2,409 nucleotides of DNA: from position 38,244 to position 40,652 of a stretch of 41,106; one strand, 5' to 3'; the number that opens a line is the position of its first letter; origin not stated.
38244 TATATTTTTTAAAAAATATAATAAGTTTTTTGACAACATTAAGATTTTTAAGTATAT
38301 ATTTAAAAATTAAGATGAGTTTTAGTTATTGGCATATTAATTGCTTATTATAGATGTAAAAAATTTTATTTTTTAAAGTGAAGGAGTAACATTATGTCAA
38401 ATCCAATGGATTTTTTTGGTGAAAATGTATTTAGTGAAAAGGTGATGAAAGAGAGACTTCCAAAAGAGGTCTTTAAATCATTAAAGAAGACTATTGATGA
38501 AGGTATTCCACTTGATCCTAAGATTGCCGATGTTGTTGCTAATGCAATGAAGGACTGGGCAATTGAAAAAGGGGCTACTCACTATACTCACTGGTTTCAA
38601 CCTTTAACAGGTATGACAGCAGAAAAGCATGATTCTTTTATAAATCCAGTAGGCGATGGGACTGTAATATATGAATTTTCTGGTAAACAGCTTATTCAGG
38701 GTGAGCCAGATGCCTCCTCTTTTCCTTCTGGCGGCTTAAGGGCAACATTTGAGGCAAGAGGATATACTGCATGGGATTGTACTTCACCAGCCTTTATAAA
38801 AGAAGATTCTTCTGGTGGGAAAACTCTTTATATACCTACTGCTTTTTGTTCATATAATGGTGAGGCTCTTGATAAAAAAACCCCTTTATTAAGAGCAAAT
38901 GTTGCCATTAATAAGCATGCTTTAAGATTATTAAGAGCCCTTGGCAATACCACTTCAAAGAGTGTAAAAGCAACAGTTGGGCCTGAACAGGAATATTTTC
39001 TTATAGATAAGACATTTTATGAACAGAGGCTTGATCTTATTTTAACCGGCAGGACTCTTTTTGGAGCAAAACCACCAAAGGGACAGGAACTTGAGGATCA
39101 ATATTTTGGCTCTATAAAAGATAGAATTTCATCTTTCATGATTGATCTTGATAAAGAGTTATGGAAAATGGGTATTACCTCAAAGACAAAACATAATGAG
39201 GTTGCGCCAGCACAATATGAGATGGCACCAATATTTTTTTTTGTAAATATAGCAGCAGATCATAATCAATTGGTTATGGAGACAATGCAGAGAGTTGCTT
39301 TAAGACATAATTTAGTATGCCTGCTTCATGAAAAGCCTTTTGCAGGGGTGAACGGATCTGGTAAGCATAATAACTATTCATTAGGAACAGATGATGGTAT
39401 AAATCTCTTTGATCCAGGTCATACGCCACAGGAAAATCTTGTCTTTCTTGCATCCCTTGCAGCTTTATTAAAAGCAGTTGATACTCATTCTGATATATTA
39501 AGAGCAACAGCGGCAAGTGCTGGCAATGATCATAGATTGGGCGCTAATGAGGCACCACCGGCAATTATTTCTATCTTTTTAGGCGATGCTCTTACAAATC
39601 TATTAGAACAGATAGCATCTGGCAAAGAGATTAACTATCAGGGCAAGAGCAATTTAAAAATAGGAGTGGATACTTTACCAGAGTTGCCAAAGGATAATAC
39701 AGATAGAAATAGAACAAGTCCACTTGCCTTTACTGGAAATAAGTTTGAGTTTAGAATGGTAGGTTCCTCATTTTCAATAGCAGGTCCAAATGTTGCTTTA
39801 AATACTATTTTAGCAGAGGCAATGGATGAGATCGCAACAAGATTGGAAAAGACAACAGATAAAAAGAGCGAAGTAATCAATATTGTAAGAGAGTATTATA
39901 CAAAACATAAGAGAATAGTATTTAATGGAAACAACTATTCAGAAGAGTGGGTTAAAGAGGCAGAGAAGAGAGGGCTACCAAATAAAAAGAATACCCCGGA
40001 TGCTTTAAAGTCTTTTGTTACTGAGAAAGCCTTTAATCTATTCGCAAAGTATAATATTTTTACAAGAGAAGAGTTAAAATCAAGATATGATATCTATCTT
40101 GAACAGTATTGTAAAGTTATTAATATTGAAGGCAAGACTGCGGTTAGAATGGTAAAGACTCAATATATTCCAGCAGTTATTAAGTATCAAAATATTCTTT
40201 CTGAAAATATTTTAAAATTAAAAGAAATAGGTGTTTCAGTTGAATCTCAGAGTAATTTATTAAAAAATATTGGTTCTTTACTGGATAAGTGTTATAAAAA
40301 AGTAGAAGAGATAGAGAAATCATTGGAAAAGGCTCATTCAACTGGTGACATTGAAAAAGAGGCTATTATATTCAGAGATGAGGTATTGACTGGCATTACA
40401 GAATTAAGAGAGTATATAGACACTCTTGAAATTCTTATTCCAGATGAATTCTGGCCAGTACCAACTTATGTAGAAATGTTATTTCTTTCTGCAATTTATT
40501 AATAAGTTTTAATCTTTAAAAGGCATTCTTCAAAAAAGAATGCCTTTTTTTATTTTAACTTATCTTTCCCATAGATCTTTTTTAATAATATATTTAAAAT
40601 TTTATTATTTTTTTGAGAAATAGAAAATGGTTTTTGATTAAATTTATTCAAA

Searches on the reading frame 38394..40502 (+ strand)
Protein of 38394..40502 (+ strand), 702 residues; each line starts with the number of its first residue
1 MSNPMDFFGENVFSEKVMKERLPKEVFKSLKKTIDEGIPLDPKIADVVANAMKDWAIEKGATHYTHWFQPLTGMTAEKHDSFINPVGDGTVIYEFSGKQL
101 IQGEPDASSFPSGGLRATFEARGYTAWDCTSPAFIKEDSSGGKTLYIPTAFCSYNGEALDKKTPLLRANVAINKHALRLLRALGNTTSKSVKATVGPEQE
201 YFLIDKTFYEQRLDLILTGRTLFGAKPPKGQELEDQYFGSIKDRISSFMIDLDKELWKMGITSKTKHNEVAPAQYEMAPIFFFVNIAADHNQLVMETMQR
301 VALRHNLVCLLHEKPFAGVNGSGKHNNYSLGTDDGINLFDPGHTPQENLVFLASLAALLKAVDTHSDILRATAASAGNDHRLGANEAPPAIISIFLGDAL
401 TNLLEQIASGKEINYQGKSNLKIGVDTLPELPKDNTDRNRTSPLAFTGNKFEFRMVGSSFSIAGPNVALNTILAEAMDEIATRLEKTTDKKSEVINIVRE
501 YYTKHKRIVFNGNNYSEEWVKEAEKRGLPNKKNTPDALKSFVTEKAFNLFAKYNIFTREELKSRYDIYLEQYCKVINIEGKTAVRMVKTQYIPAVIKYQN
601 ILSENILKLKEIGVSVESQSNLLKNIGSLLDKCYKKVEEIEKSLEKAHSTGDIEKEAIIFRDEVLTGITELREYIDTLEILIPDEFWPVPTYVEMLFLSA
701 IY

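Call 73: search_protein_families(library=pfam, proteins=[window:38394-40502:+], max_evalue=0.00001)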
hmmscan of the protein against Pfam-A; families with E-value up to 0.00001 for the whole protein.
window:38394-40502:+ (702 aa): 3 families
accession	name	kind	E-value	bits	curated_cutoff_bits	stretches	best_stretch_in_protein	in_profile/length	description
PF12437.13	GSIII_N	-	1.1e-82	275.8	25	1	6-168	3-160/160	Glutamine synthetase type III N terminal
PF18318.6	Gln-synt_C-ter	-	2.2e-47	160.1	22.7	1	494-610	2-118/118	Glutamine synthetase C-terminal domain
PF00120.29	Gln-synt_C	-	7.2e-21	75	24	1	180-375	9-201/344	Glutamine synthetase, catalytic domain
